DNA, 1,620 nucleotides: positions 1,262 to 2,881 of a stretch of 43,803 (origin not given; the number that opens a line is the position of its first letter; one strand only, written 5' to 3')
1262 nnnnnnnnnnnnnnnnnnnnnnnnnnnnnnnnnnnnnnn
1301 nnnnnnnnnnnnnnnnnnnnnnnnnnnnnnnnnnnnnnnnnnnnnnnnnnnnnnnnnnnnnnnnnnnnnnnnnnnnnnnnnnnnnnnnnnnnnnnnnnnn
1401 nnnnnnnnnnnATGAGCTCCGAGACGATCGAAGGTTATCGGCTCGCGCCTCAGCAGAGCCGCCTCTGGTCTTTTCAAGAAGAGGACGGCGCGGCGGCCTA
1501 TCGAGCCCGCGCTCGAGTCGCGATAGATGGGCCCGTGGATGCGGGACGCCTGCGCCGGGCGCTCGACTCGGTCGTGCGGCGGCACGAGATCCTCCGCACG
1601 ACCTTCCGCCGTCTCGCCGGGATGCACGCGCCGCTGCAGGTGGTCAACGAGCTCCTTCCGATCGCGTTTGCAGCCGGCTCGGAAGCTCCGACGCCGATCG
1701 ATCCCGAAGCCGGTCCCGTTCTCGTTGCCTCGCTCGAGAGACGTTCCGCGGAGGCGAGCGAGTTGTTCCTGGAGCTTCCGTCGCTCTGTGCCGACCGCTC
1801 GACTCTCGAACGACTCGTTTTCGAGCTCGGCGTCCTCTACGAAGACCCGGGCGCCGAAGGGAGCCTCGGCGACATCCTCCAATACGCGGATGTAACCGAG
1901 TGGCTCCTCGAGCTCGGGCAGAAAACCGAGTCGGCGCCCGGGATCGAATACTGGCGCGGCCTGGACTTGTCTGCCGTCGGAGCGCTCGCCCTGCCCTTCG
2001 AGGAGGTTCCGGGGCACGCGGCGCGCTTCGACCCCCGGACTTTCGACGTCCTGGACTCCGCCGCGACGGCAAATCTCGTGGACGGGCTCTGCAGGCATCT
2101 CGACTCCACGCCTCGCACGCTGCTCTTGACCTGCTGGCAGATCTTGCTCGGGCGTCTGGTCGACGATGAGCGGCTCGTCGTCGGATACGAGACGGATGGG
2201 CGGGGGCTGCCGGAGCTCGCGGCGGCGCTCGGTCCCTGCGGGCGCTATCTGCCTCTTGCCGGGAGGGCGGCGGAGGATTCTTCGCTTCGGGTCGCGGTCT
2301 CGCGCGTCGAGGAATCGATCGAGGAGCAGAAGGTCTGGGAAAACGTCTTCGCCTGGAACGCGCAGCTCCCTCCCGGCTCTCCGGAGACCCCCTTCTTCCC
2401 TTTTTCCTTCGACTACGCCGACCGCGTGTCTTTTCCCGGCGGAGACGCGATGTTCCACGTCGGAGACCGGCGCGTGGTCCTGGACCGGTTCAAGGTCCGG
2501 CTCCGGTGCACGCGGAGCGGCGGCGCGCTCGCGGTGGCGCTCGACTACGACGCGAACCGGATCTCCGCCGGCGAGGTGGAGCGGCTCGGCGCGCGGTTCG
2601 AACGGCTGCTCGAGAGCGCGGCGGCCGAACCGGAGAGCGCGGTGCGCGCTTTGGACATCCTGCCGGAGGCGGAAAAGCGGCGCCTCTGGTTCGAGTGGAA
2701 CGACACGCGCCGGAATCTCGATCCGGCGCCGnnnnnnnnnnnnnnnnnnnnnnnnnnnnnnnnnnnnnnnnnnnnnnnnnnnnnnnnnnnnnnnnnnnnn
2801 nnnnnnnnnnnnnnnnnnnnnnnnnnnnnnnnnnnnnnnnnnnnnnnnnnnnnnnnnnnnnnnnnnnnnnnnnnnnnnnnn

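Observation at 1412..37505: Non-collinear hybrid NRPS/PKS assembly line with split modules and a beta-amino-forming PKS step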

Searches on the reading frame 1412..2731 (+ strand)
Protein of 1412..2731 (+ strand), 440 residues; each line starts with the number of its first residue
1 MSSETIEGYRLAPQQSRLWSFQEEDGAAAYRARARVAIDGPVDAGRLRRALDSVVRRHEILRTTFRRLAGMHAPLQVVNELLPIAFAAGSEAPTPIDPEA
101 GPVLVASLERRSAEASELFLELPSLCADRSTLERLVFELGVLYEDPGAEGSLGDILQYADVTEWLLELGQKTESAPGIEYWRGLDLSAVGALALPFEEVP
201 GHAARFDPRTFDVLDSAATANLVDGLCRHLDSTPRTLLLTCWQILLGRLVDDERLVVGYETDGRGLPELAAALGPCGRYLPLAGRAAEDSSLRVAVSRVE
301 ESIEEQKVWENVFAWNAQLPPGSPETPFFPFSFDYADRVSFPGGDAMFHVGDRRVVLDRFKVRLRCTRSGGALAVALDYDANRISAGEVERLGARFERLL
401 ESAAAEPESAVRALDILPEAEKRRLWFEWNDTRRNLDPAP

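Call 46: find_homologous_proteins(query=window:1412-2731:+, max_evalue=1e-10)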
Query window:1412-2731:+ (440 aa): 30 proteins with E <= 1e-10 among 8000 candidates.
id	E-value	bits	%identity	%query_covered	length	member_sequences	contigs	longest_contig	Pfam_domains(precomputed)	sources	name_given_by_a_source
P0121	7.3e-130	452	54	96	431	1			PF00668.26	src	-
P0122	1.3e-92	329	56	70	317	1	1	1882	PF00668.26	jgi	-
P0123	8.6e-65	237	52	56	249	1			PF00668.26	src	-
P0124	4.2e-52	195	33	97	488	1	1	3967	PF00668.26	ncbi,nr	ncbi:MAG TPA: condensation domain-containing protein, partial [Chloroflexia bacterium]|nr:condensati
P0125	2.1e-51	193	34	98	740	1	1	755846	PF00668.26,PF00501.35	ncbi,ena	-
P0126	3.5e-46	176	37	76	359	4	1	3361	PF00668.26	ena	-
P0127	1.6e-38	151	32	91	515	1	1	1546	PF00668.26,PF00501.35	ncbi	ncbi:MAG TPA: condensation domain-containing protein, partial [Pyrinomonadaceae bacterium]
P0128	1.9e-37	147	33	98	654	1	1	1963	PF00668.26,PF00501.35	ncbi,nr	ncbi:MAG TPA: condensation domain-containing protein, partial [Thermoanaerobaculia bacterium]|nr:con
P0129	6.9e-20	89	32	70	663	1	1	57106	PF00668.26,PF00501.35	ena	-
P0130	3.4e-19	87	27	97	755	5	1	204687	PF00668.26,PF18563.7,PF00501.35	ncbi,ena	-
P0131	5.6e-19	86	27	88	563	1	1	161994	PF00668.26,PF00501.35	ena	-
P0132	2.3e-18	84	27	95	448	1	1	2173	PF00668.26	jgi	jgi:hypothetical protein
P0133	3.8e-17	80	28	98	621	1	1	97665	PF00668.26,PF18563.7,PF00501.35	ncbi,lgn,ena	-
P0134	5.8e-17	80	29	67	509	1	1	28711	PF00668.26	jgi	jgi:hypothetical protein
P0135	3.2e-16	77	28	97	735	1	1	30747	PF00668.26,PF00501.35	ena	-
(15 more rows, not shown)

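Call 55: search_protein_families(library=ncbifam, proteins=[window:1412-2731:+], max_evalue=1e-10)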
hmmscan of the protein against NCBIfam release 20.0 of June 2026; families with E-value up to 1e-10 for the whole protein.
window:1412-2731:+ (440 aa): 1 family
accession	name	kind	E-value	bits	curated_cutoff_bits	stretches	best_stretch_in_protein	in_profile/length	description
NF004282.0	PRK05691.1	subfamily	2.8e-20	70.1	4090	1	15-431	682-1123/4334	non-ribosomal peptide synthase/polyketide synthase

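Call 59: search_protein_representatives(protein=window:1412-2731:+)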
Query: 440 residues. Proteins with E-value up to 0.001 (for the whole library): 44599; up to 1e-10: 22037; up to 1e-30: 4338. The best 150 are listed.
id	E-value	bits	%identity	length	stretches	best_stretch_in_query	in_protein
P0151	5.8e-143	493.2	30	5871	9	96-428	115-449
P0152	4.0e-118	411.4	31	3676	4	1-435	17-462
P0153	6.8e-118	410.6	31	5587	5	4-440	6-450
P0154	9.7e-117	406.8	31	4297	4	1-432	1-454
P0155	3.2e-112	391.9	30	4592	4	4-435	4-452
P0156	6.6e-111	387.6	30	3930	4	3-432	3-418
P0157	3.9e-105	368.5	32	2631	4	1-433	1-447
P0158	5.7e-104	364.7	28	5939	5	14-435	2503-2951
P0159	3.3e-103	362.2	25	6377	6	10-425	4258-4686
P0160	4.2e-102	358.5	28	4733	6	100-423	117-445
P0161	2.1e-101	356.3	33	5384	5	14-435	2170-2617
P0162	3.9e-101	355.4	31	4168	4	1-433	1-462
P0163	4.6e-101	355.1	45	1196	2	1-436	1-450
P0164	5.6e-100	351.5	31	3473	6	4-429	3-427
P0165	5.7e-100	351.5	30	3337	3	4-431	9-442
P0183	8.7e-90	318.0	35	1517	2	1-434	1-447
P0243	2.5e-79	283.5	34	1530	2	1-433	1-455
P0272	1.6e-76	274.2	35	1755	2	6-435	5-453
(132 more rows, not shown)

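Call 62: find_encoding_contigs(protein=P0125, flank=10000, max_places=2)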
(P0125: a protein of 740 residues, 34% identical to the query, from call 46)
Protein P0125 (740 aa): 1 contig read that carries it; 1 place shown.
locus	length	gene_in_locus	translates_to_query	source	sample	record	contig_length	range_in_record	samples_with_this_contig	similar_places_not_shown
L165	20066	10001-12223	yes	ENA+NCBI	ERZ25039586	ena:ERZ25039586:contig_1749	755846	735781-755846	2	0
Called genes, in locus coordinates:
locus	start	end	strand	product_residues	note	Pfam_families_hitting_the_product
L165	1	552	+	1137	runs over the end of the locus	PF00668:Condensation, PF00501:AMP-binding, PF13193:AMP-binding_C, PF00550:PP-binding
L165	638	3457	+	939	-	PF13439:Glyco_transf_4, PF13692:Glyco_trans_1_4, PF00534:Glycos_transf_1, PF20706:GT4-conflict, PF00668:Condensation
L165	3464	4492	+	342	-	PF02668:TauD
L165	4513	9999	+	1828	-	PF00668:Condensation, PF00501:AMP-binding, PF13193:AMP-binding_C (weak), PF05050:Methyltransf_21, PF00550:PP-binding, PF00668:Condensation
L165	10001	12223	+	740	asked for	PF00668:Condensation, PF00501:AMP-binding (weak)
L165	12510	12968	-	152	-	-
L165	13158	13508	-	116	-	-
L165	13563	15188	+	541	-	-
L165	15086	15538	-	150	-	-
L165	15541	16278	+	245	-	PF01370:Epimerase (weak)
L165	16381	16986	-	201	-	-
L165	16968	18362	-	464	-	PF03176:MMPL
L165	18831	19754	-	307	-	-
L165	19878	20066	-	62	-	?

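Call 63: find_encoding_contigs(protein=P0129, flank=10000, max_places=2)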
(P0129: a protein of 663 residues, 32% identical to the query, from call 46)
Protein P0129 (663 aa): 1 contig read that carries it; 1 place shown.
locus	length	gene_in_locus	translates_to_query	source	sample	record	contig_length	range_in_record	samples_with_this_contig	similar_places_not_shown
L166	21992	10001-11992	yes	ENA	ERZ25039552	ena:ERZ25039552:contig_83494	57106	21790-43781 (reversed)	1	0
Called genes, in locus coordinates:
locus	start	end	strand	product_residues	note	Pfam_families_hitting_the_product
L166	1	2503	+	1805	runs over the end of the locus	PF13193:AMP-binding_C, PF00550:PP-binding, PF00668:Condensation, PF00501:AMP-binding, PF13193:AMP-binding_C (weak), PF00550:PP-binding, PF00668:Condensation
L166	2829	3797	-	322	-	PF00685:Sulfotransfer_1, PF13469:Sulfotransfer_3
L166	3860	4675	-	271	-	PF00106:adh_short, PF08659:KR, PF13561:adh_short_C2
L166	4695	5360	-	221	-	PF00975:Thioesterase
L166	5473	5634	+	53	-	-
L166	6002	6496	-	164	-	PF00501:AMP-binding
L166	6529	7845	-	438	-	PF00668:Condensation (faint), PF00501:AMP-binding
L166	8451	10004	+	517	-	PF00668:Condensation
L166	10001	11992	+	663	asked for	PF00668:Condensation, PF00501:AMP-binding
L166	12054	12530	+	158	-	PF00501:AMP-binding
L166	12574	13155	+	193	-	PF13193:AMP-binding_C, PF00550:PP-binding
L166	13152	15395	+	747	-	PF00668:Condensation, PF00501:AMP-binding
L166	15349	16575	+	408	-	PF00501:AMP-binding, PF13193:AMP-binding_C (weak), PF00550:PP-binding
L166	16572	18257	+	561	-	PF00668:Condensation, PF00501:AMP-binding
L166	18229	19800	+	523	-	PF00501:AMP-binding, PF13193:AMP-binding_C, PF00550:PP-binding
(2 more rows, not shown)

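Call 81: search_protein_families(library=pfam, proteins=[P0272, P0183, P0243], max_evalue=0.00001)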
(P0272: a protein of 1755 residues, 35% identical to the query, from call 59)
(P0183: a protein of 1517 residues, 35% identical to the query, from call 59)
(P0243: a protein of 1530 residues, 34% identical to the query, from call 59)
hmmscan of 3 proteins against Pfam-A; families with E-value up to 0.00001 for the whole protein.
P0272 (1755 aa): 5 families
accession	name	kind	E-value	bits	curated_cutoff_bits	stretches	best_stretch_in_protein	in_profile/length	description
PF00668.25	Condensation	-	3.1e-173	577.1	30.6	3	954-1396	5-453/456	Condensation domain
PF00501.34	AMP-binding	-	1.3e-64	218.9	29.9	1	464-771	1-340/384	AMP-binding enzyme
PF02668.22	TauD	-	3.8e-46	158.6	27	1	1445-1738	11-265/267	Taurine catabolism dioxygenase TauD, TfdA family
PF00550.31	PP-binding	-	7.3e-13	49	20.8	1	868-929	3-66/67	Phosphopantetheine attachment site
PF13193.12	AMP-binding_C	-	9.6e-10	39.7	24.5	1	769-837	9-76/76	AMP-binding enzyme C-terminal domain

P0183 (1517 aa): 4 families
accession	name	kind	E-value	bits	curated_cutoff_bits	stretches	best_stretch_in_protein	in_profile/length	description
PF00668.25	Condensation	-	8.3e-141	470.2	30.6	2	1053-1501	2-456/456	Condensation domain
PF00501.34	AMP-binding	-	7.2e-86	288.8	29.9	1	462-806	4-384/384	AMP-binding enzyme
PF00550.31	PP-binding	-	6.8e-17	61.9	20.8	1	969-1030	2-65/67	Phosphopantetheine attachment site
PF13193.12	AMP-binding_C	-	4.8e-14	53.5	24.5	1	865-939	1-76/76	AMP-binding enzyme C-terminal domain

P0243 (1530 aa): 4 families
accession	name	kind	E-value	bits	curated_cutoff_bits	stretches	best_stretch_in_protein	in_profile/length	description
PF00668.25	Condensation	-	2.7e-171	570.7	30.6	2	1061-1498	3-447/456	Condensation domain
PF00501.34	AMP-binding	-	1.6e-90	304.2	29.9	1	469-810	2-384/384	AMP-binding enzyme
PF00550.31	PP-binding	-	2e-16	60.4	20.8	1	976-1036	2-64/67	Phosphopantetheine attachment site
PF13193.12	AMP-binding_C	-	9.2e-14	52.6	24.5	1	869-946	1-76/76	AMP-binding enzyme C-terminal domain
